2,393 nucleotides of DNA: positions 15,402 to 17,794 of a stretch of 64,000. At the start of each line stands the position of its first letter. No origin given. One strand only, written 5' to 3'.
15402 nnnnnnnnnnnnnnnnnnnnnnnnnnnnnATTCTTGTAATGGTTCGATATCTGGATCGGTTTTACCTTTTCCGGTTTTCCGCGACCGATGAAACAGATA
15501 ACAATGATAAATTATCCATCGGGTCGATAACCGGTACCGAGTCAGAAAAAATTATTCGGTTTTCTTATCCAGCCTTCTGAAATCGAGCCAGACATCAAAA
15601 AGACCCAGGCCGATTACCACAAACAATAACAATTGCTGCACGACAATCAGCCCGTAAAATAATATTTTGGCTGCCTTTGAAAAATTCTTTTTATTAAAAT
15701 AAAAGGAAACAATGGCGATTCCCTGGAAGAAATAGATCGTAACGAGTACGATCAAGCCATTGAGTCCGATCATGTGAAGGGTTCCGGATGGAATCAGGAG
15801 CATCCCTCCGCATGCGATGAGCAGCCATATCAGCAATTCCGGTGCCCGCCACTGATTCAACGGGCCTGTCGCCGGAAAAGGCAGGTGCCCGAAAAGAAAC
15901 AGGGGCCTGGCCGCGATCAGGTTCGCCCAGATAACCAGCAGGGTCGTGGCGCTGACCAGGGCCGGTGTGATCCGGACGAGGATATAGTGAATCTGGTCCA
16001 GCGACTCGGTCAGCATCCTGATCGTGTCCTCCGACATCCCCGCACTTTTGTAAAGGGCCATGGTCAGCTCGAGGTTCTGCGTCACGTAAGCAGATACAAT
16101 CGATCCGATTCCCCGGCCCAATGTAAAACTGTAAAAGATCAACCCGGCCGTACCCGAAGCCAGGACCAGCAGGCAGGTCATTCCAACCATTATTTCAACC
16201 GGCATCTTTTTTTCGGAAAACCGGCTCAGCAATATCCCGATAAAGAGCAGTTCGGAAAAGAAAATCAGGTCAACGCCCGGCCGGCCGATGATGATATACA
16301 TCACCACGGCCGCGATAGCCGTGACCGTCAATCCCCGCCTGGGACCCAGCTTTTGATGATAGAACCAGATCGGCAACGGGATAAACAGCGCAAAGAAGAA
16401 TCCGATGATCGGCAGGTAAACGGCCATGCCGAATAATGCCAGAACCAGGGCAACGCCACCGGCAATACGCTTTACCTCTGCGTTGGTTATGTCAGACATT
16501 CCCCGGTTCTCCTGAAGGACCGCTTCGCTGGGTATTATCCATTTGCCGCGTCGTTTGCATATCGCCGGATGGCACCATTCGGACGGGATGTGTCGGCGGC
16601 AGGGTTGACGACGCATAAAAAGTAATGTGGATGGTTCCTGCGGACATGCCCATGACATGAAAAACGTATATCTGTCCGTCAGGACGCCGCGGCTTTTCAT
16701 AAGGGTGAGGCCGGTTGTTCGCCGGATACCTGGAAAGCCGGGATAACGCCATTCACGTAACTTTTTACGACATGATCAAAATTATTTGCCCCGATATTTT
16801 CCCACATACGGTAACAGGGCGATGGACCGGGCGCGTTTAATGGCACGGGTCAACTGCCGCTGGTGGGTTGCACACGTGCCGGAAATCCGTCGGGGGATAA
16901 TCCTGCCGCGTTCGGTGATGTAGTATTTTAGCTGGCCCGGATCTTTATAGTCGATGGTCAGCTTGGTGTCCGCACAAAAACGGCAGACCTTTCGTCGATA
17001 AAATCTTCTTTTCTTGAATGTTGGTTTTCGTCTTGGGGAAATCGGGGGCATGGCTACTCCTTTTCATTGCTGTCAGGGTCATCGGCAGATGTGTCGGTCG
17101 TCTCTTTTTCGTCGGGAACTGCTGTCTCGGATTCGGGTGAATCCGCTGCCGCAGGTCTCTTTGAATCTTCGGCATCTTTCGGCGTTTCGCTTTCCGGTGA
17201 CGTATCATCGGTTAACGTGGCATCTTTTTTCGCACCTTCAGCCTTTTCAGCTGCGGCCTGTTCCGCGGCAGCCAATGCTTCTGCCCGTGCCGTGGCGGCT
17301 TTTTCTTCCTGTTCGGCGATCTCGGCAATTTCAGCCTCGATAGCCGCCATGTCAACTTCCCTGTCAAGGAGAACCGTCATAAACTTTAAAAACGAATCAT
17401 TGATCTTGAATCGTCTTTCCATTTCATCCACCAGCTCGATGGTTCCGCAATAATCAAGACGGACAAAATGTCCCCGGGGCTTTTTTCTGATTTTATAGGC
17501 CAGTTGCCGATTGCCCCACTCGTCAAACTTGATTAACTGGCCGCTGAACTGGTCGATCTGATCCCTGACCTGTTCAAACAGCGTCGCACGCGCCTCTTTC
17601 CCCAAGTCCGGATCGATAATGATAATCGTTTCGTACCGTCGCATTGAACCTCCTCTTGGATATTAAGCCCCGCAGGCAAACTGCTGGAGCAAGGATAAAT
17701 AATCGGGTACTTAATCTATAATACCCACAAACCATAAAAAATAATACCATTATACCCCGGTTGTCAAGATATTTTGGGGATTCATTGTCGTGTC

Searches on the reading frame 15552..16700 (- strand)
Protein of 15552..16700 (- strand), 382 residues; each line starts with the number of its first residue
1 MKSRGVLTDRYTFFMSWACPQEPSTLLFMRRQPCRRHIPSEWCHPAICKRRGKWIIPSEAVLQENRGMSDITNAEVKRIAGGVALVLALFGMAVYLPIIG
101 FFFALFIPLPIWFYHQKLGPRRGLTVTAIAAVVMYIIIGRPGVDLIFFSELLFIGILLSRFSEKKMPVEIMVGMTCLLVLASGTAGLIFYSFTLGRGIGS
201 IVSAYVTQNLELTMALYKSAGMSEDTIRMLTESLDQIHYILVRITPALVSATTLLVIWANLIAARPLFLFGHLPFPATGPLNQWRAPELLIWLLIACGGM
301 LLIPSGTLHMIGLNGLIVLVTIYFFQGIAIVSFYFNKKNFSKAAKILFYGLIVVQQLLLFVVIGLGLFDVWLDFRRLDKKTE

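Call 30: search_protein_families(library=pfam, proteins=[window:15552-16700:-], max_evalue=0.00001)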
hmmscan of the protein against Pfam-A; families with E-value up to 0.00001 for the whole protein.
window:15552-16700:- (382 aa): 1 family
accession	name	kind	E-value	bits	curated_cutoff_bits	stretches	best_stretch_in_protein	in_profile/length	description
PF09991.14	DUF2232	-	4.2e-55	187.4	27.8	1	84-370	1-290/290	Predicted membrane protein (DUF2232)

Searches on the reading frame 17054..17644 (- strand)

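Call 30: search_protein_families(library=pfam, proteins=[window:17054-17644:-], max_evalue=0.00001)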
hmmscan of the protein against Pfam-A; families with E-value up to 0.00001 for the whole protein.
window:17054-17644:- (196 aa): 1 family
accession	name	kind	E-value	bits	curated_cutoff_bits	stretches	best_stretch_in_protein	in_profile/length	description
PF01250.22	Ribosomal_S6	-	2.8e-24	85.5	27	1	3-91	1-89/90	Ribosomal protein S6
